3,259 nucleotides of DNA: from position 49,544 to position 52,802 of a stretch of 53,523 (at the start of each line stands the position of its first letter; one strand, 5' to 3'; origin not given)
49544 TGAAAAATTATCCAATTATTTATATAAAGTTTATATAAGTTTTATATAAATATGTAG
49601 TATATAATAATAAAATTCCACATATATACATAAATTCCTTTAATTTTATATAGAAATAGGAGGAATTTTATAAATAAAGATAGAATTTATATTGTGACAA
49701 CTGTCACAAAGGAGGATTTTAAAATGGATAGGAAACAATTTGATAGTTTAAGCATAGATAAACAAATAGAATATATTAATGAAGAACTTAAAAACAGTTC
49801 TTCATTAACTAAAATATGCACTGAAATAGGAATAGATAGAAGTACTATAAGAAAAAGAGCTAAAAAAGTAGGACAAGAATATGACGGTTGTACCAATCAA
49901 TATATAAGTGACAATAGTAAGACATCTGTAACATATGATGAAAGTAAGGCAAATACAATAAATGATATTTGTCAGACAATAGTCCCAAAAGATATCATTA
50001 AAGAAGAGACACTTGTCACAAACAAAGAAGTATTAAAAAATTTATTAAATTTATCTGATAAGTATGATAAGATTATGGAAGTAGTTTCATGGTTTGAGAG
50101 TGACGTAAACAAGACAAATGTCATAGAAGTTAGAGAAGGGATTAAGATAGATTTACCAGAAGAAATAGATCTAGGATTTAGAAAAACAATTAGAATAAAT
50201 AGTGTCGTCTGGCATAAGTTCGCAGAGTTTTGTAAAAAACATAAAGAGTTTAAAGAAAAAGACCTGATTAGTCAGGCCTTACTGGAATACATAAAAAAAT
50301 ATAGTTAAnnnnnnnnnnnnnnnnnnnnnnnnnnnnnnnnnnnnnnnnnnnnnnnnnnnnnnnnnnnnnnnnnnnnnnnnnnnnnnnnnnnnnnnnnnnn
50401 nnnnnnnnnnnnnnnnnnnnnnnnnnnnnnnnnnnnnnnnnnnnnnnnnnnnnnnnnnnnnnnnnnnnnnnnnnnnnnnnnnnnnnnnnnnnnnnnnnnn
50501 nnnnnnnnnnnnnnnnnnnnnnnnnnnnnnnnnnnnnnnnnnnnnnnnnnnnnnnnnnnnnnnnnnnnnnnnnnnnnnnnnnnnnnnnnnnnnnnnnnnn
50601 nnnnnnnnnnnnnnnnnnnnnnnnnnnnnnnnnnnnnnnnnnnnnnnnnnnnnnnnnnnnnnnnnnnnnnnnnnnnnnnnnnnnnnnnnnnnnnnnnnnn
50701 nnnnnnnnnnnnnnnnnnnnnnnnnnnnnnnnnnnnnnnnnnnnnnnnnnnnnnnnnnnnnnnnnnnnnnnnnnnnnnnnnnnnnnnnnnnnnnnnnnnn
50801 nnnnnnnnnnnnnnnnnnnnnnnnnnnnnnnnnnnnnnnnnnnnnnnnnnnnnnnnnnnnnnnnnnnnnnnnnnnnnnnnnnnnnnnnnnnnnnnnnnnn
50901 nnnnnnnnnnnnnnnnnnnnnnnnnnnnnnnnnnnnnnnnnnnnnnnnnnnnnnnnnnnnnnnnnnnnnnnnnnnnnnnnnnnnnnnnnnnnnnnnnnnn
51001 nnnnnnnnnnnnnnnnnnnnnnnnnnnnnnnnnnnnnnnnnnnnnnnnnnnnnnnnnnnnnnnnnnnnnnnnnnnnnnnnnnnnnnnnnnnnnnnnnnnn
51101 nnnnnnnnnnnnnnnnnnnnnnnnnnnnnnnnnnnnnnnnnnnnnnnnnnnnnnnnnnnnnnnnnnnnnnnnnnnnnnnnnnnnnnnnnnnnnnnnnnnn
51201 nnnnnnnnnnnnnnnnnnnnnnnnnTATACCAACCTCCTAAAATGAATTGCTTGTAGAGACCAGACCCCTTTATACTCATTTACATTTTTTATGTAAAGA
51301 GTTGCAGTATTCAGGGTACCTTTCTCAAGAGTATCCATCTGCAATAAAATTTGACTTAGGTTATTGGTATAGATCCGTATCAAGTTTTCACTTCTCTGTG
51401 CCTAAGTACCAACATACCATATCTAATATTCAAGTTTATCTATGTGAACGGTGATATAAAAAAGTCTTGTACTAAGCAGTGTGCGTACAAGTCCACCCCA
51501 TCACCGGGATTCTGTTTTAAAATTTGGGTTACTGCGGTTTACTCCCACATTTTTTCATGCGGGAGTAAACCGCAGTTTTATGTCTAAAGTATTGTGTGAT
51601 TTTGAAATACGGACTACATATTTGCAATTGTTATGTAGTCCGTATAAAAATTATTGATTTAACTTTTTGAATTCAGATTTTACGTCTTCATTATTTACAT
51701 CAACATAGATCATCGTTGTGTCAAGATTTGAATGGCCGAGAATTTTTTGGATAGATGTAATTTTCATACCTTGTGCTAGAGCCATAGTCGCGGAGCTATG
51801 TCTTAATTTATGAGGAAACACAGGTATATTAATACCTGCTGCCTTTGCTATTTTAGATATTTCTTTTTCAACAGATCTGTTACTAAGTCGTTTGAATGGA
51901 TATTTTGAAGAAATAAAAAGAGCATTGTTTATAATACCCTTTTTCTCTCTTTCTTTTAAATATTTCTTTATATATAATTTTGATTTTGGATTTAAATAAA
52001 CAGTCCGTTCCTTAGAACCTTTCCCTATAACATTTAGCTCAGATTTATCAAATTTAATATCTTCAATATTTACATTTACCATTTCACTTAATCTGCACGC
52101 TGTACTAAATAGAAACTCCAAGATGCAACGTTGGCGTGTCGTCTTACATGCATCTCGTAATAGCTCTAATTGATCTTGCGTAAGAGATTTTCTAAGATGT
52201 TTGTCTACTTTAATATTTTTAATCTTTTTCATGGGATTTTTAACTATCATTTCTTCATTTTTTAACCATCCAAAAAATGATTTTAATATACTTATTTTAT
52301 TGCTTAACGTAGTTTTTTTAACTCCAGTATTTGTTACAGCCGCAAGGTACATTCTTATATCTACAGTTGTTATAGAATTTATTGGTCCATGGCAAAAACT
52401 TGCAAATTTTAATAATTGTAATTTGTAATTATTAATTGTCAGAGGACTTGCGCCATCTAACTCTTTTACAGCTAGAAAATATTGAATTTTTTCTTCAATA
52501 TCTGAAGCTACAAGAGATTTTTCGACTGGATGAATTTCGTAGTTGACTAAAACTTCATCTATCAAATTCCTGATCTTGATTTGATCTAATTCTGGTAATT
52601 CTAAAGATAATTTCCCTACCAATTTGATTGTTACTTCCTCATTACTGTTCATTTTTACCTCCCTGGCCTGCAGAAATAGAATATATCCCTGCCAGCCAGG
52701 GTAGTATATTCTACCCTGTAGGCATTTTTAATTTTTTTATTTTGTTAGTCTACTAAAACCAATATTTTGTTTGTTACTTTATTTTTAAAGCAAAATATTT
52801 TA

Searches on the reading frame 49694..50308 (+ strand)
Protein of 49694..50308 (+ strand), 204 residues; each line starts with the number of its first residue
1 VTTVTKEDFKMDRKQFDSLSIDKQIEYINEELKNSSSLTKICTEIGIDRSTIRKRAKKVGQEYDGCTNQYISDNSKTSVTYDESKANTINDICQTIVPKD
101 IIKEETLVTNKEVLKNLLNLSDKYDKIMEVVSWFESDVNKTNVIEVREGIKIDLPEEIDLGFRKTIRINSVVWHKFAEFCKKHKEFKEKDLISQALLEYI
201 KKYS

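Call 86: search_protein_families(library=pfam, proteins=[window:49694-50308:+], max_evalue=0.001)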
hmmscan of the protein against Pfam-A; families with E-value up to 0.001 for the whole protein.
window:49694-50308:+ (204 aa): 1 family
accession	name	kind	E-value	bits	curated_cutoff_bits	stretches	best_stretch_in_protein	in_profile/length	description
PF14056.11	DUF4250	-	0.00014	22.2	27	1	27-70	11-55/55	Domain of unknown function (DUF4250)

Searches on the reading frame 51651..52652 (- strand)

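Call 86: search_protein_families(library=pfam, proteins=[window:51651-52652:-], max_evalue=0.001)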
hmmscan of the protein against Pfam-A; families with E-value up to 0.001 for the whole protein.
window:51651-52652:- (333 aa): 3 families
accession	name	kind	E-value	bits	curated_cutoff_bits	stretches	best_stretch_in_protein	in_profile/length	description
PF00589.27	Phage_integrase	-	1.4e-38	132.8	27.1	1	156-321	2-170/172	Phage integrase family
PF02899.23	Phage_int_SAM_1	-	1.5e-12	48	22.3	1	57-133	3-82/83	Phage integrase, N-terminal SAM-like domain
PF13495.12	Phage_int_SAM_4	-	2.2e-09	38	27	1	58-134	4-82/85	Phage integrase, N-terminal SAM-like domain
